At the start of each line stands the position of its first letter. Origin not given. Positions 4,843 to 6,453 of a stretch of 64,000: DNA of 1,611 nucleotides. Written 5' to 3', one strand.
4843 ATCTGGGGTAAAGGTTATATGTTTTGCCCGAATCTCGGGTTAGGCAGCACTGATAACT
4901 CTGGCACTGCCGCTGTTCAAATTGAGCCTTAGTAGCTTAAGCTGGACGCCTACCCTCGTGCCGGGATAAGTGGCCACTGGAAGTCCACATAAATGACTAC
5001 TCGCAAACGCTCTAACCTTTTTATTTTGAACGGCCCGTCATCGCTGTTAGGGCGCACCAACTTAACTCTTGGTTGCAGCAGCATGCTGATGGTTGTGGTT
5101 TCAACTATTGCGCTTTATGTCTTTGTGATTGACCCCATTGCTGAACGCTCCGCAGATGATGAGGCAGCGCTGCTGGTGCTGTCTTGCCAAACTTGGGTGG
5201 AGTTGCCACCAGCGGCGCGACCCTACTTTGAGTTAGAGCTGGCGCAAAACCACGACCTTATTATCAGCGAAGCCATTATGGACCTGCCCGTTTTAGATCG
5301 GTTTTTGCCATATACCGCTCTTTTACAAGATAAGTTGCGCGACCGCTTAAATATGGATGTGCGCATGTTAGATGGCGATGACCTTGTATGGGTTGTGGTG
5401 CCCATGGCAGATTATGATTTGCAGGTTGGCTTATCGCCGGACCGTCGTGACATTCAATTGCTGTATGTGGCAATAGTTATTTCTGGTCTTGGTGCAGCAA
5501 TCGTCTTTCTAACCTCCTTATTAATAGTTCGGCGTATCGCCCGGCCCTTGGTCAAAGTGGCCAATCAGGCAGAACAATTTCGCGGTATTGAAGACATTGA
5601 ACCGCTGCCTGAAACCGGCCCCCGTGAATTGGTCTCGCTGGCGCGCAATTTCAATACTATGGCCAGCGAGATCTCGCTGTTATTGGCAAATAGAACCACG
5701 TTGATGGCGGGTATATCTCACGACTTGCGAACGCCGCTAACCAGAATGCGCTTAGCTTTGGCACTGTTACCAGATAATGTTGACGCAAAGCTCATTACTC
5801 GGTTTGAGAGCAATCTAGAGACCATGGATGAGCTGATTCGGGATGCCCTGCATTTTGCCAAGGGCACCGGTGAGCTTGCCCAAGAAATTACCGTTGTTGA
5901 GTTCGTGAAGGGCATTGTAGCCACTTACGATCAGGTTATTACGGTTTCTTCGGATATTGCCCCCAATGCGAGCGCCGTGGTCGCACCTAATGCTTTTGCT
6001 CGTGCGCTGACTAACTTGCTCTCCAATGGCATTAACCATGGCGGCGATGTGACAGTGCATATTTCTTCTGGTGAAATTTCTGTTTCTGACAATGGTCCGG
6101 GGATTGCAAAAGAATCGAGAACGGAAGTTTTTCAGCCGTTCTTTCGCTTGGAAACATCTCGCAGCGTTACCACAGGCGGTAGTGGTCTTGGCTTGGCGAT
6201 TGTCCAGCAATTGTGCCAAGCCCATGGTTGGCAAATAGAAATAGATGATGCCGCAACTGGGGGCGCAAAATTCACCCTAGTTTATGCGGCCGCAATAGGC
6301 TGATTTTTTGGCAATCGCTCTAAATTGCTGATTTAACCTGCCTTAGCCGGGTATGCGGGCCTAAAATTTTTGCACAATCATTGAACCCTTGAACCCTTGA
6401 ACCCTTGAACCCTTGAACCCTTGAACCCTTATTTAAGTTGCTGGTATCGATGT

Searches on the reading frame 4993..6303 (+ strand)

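Call 62: search_protein_families(library=pfam, proteins=[window:4993-6303:+], max_evalue=0.00001)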
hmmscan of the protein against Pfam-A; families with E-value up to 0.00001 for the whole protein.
window:4993-6303:+ (436 aa): 3 families
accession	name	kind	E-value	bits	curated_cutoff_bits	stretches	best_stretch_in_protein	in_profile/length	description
PF02518.31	HATPase_c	-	5.8e-23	81.9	26.4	1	333-430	4-106/111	Histidine kinase-, DNA gyrase B-, and HSP90-like ATPase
PF00512.31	HisKA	-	4.8e-12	46.2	26.9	1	234-291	2-63/66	His Kinase A (phospho-acceptor) domain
PF00672.30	HAMP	-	5.4e-07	30.3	25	1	177-227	1-51/53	HAMP domain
